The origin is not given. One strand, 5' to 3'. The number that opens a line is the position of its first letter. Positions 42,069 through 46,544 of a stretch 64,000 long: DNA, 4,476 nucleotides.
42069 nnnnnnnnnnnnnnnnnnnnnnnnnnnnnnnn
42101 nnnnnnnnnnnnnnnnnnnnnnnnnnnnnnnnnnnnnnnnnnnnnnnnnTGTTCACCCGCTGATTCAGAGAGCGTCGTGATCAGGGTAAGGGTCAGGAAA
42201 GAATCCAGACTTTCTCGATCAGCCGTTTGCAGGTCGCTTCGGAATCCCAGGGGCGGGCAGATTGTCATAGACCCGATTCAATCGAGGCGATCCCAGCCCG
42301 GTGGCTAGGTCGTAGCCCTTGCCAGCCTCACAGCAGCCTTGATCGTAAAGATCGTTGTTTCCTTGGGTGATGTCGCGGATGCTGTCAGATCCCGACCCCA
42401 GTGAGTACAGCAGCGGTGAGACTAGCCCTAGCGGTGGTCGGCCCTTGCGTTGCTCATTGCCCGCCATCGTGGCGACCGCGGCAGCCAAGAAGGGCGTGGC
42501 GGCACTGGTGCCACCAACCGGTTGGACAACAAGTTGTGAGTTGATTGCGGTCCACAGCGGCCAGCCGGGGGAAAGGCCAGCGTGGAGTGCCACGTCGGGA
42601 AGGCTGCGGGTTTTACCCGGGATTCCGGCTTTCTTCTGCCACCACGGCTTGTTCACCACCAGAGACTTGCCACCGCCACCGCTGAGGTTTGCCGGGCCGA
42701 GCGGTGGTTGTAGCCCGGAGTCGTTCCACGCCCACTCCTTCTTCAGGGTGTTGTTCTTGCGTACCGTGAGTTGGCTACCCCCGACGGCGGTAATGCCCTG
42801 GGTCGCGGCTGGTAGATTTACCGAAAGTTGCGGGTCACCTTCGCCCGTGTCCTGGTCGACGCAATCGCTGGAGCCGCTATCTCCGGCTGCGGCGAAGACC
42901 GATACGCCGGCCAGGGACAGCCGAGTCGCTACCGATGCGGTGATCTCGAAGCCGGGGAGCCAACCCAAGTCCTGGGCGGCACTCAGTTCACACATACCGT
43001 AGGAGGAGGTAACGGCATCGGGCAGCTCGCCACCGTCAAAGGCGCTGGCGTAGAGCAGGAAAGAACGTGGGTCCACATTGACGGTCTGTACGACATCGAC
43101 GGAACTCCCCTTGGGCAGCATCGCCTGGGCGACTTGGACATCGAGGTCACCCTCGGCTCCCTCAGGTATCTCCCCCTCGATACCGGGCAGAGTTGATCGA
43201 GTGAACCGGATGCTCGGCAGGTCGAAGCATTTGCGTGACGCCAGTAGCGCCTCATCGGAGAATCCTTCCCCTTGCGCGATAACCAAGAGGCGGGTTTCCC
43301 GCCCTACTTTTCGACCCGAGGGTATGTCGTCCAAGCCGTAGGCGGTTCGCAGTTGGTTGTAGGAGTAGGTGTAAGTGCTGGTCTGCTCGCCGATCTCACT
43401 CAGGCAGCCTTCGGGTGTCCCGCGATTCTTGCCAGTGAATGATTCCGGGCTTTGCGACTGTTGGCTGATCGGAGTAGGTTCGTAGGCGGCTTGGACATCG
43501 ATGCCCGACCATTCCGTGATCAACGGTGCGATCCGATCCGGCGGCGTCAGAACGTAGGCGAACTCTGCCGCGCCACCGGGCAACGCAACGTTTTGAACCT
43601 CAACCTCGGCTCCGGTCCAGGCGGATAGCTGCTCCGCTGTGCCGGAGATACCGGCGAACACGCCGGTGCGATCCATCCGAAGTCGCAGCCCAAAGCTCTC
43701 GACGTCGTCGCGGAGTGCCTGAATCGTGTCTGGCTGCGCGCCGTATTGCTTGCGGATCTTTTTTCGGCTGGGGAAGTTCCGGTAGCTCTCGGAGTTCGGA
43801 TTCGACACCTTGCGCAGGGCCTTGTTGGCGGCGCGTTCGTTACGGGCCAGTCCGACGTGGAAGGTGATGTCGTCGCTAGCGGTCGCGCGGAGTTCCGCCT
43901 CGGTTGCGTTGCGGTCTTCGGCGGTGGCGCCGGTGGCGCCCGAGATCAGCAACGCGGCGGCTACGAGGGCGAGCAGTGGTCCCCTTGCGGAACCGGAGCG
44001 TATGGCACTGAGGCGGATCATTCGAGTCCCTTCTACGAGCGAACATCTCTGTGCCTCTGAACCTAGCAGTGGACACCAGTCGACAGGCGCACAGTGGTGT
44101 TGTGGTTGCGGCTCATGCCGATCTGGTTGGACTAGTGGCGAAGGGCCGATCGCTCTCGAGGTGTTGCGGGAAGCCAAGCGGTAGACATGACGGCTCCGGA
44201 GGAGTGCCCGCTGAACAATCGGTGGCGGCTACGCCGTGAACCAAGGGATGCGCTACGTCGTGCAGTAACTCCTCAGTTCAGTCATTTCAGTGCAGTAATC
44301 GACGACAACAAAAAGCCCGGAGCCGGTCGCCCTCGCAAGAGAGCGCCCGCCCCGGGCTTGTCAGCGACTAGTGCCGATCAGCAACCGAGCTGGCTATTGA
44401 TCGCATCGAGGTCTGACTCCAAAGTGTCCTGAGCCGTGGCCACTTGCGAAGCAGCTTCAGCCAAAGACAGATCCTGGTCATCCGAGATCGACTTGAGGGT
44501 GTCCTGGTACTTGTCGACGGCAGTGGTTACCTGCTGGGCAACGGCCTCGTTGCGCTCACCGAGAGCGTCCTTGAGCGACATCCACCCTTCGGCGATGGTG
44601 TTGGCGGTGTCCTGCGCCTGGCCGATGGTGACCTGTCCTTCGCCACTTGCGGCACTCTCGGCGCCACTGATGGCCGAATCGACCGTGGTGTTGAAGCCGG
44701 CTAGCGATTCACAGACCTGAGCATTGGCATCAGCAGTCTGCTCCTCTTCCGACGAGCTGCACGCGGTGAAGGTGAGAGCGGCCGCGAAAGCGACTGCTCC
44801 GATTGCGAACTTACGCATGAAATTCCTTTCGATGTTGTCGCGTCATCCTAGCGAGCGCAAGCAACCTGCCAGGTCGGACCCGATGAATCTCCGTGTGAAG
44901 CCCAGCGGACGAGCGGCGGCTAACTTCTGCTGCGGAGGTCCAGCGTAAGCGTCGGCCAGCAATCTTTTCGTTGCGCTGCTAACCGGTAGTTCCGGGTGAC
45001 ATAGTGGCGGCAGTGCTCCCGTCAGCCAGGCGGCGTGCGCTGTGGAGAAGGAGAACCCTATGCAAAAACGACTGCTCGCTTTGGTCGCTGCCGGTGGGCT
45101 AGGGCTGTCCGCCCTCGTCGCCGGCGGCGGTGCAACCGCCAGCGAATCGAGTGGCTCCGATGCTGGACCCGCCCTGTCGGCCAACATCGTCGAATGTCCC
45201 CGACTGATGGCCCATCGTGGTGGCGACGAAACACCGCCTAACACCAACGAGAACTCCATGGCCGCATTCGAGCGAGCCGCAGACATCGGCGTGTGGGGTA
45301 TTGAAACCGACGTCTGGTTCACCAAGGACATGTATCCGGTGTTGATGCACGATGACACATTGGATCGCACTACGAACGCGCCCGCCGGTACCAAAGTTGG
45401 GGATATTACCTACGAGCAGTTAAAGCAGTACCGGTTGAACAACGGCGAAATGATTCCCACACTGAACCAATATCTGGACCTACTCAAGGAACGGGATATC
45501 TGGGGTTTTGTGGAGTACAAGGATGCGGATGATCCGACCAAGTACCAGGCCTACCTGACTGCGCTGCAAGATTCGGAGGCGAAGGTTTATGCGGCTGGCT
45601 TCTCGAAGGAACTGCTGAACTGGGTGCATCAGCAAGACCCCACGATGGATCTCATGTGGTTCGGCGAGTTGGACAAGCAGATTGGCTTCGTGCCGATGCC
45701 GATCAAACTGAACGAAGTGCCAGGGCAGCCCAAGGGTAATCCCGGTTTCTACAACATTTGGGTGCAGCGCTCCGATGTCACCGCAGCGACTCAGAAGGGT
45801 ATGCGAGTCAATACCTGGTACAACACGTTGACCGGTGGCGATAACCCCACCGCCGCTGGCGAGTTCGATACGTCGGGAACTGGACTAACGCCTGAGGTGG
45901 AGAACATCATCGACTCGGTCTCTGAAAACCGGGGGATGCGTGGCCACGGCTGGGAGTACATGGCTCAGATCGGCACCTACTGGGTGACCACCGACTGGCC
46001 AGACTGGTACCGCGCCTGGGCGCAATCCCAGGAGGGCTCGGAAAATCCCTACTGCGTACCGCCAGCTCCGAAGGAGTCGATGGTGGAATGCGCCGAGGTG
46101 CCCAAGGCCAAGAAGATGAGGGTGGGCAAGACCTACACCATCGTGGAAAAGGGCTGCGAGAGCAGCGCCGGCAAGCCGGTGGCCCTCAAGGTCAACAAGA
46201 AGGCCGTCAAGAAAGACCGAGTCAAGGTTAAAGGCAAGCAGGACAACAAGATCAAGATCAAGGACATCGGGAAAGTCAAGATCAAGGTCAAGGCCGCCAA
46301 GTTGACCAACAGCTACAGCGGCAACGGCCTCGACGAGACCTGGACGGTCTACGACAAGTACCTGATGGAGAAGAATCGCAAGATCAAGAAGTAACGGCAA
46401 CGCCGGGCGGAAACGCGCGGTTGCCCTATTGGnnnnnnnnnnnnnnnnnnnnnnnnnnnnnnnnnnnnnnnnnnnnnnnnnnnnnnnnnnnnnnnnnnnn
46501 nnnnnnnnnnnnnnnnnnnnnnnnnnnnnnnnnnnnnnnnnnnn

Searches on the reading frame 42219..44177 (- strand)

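Call 3: search_protein_families(library=pfam, proteins=[window:42219-44177:-])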
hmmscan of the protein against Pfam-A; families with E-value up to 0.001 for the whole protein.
window:42219-44177:- (652 aa): 1 family
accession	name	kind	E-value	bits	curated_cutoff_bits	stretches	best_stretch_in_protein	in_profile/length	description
PF09286.16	Pro-kuma_activ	-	5e-08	33.7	23.5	1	97-187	8-100/143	Pro-kumamolisin, activation domain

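Call 4: search_protein_families(library=ncbifam, proteins=[window:42219-44177:-])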
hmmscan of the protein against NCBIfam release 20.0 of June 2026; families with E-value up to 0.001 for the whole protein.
window:42219-44177:- (652 aa): 0 families

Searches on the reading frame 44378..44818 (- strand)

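Call 7: search_protein_families(library=ncbifam, proteins=[window:44378-44818:-])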
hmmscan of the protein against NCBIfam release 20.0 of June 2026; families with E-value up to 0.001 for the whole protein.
window:44378-44818:- (146 aa): 1 family
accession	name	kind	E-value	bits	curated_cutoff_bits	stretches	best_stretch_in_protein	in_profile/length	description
NF050142.1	PG1828_fam_lipo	equivalog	1.7e-05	25.4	50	1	1-57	1-59/59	PG1828 family lipoprotein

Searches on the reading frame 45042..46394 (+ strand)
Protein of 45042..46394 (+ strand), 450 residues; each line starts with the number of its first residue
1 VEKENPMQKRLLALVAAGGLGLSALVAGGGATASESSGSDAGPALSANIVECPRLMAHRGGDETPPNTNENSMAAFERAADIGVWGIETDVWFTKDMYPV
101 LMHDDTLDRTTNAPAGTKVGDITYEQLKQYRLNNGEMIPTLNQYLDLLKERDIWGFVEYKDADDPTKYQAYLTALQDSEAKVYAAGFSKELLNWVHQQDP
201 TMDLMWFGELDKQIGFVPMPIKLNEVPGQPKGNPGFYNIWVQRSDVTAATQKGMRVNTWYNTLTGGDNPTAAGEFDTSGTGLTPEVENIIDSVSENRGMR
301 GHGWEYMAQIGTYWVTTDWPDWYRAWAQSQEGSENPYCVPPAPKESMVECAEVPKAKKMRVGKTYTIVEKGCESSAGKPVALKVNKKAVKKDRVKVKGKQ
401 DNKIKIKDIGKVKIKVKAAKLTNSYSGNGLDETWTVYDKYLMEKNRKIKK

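Call 3: search_protein_families(library=pfam, proteins=[window:45042-46394:+])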
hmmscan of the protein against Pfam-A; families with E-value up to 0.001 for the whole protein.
window:45042-46394:+ (450 aa): 1 family
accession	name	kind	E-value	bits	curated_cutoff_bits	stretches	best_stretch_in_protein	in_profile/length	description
PF03009.23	GDPD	-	2e-21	77.7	23.6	1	58-147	1-94/244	Glycerophosphoryl diester phosphodiesterase family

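Call 4: search_protein_families(library=ncbifam, proteins=[window:45042-46394:+])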
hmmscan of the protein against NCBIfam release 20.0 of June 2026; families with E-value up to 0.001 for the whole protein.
window:45042-46394:+ (450 aa): 4 families
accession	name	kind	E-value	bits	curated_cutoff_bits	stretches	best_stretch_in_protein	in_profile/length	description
NF006989.0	PRK09454.1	equivalog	7.1e-16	58.3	264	1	52-166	9-125/251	glycerophosphodiester phosphodiesterase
NF053857.1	LysphglycPlipDStph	equivalog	2.2e-12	46.9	450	1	51-130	44-118/305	lysophosphatidylglycerol phospholipase D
NF041304.3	AvrBs2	equivalog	8.7e-10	37.1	1000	1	55-132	271-348/716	type III secretion system effector avirulence protein AvrBs2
NF008354.0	PRK11143.1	equivalog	0.00043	19.3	254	1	55-112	33-87/359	glycerophosphodiester phosphodiesterase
